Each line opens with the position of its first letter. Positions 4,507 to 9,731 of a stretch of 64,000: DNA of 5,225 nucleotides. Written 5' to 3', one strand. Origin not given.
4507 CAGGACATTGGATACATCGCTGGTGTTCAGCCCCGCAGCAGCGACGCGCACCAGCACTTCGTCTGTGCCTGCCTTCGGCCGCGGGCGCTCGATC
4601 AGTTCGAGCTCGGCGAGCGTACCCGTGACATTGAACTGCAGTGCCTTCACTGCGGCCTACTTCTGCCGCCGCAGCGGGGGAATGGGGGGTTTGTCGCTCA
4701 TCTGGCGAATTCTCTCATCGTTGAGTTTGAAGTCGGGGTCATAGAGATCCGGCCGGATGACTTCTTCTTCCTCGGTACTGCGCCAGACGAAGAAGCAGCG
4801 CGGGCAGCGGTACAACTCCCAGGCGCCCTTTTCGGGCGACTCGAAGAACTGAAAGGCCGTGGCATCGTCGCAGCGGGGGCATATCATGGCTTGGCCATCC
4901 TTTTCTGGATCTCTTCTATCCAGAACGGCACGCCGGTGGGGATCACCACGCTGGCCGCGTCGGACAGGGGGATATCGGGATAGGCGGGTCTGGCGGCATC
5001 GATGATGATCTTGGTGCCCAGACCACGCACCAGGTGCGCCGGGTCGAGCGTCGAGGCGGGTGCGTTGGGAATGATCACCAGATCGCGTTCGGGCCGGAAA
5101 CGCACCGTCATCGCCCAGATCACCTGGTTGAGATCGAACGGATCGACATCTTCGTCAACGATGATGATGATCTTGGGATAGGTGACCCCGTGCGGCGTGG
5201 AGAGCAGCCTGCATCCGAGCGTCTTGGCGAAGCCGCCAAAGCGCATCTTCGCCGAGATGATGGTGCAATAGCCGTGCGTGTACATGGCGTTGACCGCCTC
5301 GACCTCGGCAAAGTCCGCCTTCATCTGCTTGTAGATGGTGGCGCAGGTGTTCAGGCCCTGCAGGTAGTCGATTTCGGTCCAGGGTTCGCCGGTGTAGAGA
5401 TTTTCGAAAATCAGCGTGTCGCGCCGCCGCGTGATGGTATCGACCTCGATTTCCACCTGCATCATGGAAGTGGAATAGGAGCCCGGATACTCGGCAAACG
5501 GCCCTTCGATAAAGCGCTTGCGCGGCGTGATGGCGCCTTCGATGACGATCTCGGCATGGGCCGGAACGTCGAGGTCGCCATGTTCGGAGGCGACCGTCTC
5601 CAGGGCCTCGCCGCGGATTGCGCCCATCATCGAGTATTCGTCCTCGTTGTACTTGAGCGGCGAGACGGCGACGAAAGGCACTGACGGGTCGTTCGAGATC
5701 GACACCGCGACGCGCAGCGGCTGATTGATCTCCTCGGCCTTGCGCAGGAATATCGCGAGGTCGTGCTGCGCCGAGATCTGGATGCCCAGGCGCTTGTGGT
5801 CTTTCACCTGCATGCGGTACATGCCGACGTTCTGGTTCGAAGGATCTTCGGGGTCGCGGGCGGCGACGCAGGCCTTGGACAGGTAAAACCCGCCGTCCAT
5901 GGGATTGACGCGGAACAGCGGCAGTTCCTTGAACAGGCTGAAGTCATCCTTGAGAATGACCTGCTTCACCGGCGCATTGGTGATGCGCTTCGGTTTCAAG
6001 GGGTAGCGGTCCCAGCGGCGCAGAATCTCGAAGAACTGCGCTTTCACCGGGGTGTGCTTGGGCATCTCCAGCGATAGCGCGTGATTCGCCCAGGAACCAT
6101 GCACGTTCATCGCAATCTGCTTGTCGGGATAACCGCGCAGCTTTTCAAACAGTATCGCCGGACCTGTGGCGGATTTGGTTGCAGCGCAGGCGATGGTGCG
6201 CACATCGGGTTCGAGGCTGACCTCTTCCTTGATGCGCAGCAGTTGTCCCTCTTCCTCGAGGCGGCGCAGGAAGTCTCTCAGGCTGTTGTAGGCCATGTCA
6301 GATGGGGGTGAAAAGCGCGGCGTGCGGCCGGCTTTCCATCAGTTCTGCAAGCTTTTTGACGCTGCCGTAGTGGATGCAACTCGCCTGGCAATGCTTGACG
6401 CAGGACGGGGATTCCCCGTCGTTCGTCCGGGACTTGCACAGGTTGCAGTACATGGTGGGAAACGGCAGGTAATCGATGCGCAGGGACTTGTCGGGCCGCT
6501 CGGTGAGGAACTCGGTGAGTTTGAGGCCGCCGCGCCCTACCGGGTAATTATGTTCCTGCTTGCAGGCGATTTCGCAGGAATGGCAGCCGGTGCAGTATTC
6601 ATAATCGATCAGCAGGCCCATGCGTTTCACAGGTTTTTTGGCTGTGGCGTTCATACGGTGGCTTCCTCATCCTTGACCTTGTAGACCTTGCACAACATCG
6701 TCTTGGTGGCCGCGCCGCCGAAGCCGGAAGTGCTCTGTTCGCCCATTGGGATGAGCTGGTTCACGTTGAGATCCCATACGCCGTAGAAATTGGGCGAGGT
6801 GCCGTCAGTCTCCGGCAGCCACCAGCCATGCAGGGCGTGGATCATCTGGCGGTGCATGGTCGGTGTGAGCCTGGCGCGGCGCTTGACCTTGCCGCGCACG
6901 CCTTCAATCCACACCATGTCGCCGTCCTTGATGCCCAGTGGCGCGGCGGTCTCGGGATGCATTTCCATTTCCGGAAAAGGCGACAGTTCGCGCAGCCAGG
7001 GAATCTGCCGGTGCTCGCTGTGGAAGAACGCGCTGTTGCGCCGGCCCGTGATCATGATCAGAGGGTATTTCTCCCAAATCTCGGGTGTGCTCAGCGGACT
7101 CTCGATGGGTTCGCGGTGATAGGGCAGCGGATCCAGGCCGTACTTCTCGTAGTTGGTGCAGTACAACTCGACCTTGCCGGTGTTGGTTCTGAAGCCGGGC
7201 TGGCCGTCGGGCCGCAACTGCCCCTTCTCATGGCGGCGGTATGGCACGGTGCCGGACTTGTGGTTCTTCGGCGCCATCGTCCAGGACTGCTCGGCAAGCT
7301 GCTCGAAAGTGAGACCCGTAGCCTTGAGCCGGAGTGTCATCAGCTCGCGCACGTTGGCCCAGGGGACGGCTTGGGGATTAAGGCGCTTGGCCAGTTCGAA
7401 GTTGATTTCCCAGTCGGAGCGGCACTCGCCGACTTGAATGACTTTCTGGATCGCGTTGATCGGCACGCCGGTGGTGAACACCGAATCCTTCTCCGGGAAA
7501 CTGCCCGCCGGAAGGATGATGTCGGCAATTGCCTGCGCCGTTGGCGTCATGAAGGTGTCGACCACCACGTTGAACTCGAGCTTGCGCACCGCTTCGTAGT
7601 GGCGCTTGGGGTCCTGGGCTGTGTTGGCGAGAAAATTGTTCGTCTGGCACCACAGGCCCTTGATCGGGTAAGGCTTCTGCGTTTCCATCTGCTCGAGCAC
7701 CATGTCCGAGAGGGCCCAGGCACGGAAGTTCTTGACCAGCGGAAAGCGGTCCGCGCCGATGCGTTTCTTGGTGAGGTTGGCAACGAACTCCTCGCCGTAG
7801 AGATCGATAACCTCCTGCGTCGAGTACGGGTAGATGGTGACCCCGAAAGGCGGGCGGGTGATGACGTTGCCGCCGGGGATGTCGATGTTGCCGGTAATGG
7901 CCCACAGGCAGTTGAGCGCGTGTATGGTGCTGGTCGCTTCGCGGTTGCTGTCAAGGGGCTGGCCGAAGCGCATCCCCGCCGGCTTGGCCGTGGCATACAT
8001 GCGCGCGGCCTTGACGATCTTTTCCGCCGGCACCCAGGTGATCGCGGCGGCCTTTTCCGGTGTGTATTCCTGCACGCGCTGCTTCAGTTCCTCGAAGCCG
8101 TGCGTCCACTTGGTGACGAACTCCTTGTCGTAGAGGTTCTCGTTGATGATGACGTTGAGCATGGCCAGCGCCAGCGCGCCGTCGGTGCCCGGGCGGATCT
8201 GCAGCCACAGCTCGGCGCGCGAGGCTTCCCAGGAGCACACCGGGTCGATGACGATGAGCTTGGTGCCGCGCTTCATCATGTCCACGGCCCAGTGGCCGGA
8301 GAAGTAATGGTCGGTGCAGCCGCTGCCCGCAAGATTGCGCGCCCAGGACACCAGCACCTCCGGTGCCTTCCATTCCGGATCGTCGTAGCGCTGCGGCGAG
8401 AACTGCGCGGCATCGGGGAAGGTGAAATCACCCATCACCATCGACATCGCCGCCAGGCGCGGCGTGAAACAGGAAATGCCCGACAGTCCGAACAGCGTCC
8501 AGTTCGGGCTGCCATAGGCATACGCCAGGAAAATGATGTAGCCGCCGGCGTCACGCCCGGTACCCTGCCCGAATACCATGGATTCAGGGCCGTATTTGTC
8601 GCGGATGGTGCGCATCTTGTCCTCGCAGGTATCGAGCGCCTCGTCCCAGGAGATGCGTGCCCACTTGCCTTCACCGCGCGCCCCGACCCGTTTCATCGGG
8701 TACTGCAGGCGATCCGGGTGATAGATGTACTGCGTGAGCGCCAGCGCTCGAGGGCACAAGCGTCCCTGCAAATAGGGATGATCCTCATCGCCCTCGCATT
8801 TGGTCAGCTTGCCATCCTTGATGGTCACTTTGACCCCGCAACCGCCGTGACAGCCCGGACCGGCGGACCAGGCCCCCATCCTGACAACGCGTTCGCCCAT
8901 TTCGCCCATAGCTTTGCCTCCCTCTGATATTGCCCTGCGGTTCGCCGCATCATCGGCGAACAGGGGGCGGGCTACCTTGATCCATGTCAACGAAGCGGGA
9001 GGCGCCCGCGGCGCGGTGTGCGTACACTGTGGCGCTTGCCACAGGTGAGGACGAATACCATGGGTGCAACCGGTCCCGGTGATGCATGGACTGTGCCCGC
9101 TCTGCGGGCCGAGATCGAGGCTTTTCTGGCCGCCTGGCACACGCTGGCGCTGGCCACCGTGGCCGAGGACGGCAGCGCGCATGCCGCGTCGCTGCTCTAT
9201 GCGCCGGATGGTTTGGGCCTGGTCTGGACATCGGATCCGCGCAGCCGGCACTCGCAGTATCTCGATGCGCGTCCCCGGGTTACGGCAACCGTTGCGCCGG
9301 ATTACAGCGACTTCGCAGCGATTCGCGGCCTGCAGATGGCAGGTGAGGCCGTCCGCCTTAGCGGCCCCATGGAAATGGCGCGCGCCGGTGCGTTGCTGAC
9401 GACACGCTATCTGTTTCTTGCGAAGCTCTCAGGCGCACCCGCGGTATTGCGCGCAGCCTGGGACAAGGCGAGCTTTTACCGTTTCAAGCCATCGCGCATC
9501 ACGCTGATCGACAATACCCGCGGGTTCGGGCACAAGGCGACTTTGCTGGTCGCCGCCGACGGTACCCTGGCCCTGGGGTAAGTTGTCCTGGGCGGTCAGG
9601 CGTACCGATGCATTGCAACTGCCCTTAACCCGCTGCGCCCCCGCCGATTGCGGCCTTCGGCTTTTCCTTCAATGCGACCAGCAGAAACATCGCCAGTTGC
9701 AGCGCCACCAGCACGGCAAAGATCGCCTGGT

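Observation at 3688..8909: Acetylene-hydratase-like Mo/W enzyme and mini-ferredoxin translationally coupled to hydroxyarylic acid decarboxylase C and D subunits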

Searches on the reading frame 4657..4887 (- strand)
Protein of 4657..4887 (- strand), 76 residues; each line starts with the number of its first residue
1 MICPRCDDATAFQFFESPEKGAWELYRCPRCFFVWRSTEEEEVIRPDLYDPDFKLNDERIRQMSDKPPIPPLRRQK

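Call 8: search_protein_families(library=pfam, proteins=[window:4657-4887:-], max_evalue=0.01)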
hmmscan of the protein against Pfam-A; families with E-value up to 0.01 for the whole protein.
window:4657-4887:- (76 aa): 0 families

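Call 12: search_protein_families(library=ncbifam, proteins=[window:4657-4887:-], max_evalue=0.001)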
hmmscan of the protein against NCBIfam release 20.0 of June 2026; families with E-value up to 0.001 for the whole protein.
window:4657-4887:- (76 aa): 1 family
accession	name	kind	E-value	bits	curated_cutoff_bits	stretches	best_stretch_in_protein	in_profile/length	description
NF041205.1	VdcD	equivalog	1.1e-27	95.6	30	1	3-72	1-70/70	non-oxidative hydroxyarylic acid decarboxylases subunit D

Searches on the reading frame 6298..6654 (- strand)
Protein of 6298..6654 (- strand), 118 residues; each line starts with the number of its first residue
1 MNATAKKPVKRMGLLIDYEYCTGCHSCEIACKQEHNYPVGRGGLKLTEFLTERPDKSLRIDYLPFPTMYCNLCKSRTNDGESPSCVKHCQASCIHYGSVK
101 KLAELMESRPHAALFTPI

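Call 8: search_protein_families(library=pfam, proteins=[window:6298-6654:-], max_evalue=0.01)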
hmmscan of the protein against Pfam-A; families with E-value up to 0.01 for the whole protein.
window:6298-6654:- (118 aa): 4 families
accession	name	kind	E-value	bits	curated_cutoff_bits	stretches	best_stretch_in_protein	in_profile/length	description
PF12797.12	Fer4_2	-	0.00012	22.2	24.5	1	14-32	3-21/22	4Fe-4S binding domain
PF00037.32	Fer4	-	0.00033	20.8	21.1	1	16-31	3-18/24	4Fe-4S binding domain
PF13247.11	Fer4_11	-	0.00079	20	26.2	1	69-97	70-98/100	4Fe-4S dicluster domain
PF13237.11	Fer4_10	-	0.0059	17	25.5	1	15-32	3-21/53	4Fe-4S dicluster domain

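Call 12: search_protein_families(library=ncbifam, proteins=[window:6298-6654:-], max_evalue=0.001)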
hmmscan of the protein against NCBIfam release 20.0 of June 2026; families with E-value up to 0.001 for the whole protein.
window:6298-6654:- (118 aa): 13 families
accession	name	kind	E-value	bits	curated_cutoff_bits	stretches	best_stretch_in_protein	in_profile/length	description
TIGR02951.1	DMSO_dmsB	equivalog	3.3e-13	50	214.1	2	12-45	2-35/161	DMSO/selenate family reductase complex B subunit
TIGR01582.1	FDH-beta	equivalog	4.5e-10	39.1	334.7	1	67-106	150-189/283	formate dehydrogenase subunit beta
NF045715.1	sulf_resp_HmcB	equivalog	3.1e-09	36.4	420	1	68-109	167-208/307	sulfate respiration complex iron-sulfur protein HmcB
NF045797.1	DsrO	equivalog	7.5e-09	35.4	200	0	5-42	37-75/235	sulfate reduction electron transfer complex DsrMKJOP subunit DsrO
NF041715.1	arsenate_red_ArrB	equivalog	2.1e-08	34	450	1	11-94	2-74/233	arsenate respiratory reductase iron-sulfur subunit ArrB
NF008134.0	PRK10882.1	equivalog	2.4e-08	33.4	263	1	69-108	174-217/329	hydrogenase 2 operon protein HybA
NF038355.1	FDH3_beta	equivalog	1.8e-07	31.3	240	1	11-40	2-31/180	formate dehydrogenase FDH3 subunit beta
NF041782.1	mnquin_red_QrcC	equivalog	6.6e-07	29.2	400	1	13-97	2-88/239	menaquinone reductase iron-sulfur cluster-binding subunit QrcC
NF011569.0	PRK14993.1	equivalog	8.1e-07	28.7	416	1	7-89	39-112/244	tetrathionate reductase subunit TtrB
TIGR03149.1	cyt_nit_nrfC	equivalog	3.4e-06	26.6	377.6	0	3-47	30-74/225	cytochrome c nitrite reductase Fe-S protein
NF007658.0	PRK10330.1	equivalog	3.1e-05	23.5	260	0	15-37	6-28/181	electron transport protein HydN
NF009408.0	PRK12769.1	equivalog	3.6e-05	22.1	1003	0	16-36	7-27/659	formate-dependent uric acid utilization protein AegA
TIGR03478.1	DMSO_red_II_bet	subfamily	0.0001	21.4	480.7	0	11-41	3-33/321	DMSO reductase family type II enzyme, iron-sulfur subunit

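Call 76: search_solved_structures(query=window:6298-6654:-, max_evalue=1, show_alignments=1)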
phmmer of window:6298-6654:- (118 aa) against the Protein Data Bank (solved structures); distinct sequences matched with E-value up to 1: 27.
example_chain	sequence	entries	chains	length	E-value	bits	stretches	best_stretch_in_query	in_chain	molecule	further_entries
30gj_B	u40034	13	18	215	4.2e-10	42.9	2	59-109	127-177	Formate dehydrogenase, beta subunit, putative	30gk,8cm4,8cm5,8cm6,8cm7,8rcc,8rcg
8rc8_B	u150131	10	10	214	5.4e-10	42.5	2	59-109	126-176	Formate dehydrogenase, beta subunit, putative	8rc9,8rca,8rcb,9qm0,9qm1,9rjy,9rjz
6sdr_B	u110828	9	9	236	6.7e-10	42.2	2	59-109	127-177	Formate dehydrogenase, beta subunit, putative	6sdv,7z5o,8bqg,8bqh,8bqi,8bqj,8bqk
1h0h_B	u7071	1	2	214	1.7e-08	37.7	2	13-40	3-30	FORMATE DEHYDROGENASE SUBUNIT BETA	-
1kqf_B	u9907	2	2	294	1e-07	35.2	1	69-109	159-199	FORMATE DEHYDROGENASE, NITRATE-INDUCIBLE, IRON-SULFUR SUBUNIT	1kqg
2vpw_B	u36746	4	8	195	2.2e-07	34.1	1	11-71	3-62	NRFC PROTEIN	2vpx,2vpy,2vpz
6cz7_B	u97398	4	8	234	9.7e-06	28.8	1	11-95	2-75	4Fe-4S ferredoxin, iron-sulfur binding domain protein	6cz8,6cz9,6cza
6x6u_B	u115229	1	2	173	0.00031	24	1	10-36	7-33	Oxidoreductase, Fe-S subunit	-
6f0k_B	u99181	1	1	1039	0.00093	22.4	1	13-41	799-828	Fe-S-cluster-containing hydrogenase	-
6x1o_B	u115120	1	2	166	0.0019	21.4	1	14-36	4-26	Oxidoreductase, Fe-S subunit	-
6btm_B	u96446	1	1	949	0.003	20.8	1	12-42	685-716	Alternative Complex III subunit B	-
7qv7_B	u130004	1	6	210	0.0062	19.7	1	9-94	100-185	Hydrogen dependent carbon dioxide reductase subunit HycB4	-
4ydd_B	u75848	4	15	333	0.0093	19.2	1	5-33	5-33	DMSO reductase family type II enzyme, iron-sulfur subunit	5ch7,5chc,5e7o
6lod_B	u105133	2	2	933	0.011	19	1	11-39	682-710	Fe-S-cluster-containing hydrogenase components 1-like protein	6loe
7z0s_B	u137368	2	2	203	0.033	17.4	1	15-38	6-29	Formate hydrogenlyase subunit 2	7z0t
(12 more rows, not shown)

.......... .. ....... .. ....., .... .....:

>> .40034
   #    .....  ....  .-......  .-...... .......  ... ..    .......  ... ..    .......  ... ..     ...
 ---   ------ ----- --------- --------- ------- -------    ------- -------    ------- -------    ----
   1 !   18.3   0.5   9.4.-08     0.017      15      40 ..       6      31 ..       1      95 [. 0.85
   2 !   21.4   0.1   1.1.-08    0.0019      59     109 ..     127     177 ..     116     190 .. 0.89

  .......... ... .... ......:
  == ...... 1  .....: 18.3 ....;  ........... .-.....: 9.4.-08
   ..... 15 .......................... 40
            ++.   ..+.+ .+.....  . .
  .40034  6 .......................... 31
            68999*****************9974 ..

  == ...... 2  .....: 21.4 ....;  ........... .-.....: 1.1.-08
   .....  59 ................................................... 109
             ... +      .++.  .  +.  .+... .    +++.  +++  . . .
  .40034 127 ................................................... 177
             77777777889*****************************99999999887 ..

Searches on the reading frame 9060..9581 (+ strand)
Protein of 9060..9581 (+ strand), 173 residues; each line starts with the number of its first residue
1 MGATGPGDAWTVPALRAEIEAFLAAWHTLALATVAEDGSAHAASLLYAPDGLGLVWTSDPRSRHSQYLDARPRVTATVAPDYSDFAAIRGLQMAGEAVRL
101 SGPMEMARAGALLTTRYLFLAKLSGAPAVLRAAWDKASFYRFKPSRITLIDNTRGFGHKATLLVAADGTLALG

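Call 73: search_protein_families(library=pfam, proteins=[window:9060-9581:+], max_evalue=0.01)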
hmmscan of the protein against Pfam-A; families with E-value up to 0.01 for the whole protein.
window:9060-9581:+ (173 aa): 2 families
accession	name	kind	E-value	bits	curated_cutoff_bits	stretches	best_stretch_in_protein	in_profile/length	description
PF01243.27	PNPOx_N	-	6.1e-10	39.9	28.1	1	16-117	2-93/120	Pyridoxamine 5'-phosphate oxidase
PF12900.13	Pyridox_ox_2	-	0.0083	16.5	27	0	16-148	2-137/140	Pyridoxamine 5'-phosphate oxidase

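Call 93: search_protein_families(library=ncbifam, proteins=[window:9060-9581:+], max_evalue=1e-10)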
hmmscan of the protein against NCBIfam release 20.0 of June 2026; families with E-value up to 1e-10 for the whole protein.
window:9060-9581:+ (173 aa): 1 family
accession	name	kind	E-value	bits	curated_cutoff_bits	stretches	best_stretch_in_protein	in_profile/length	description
NF002900.0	PRK03467.1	equivalog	2e-12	47.1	176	1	18-161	9-140/150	YhbP family protein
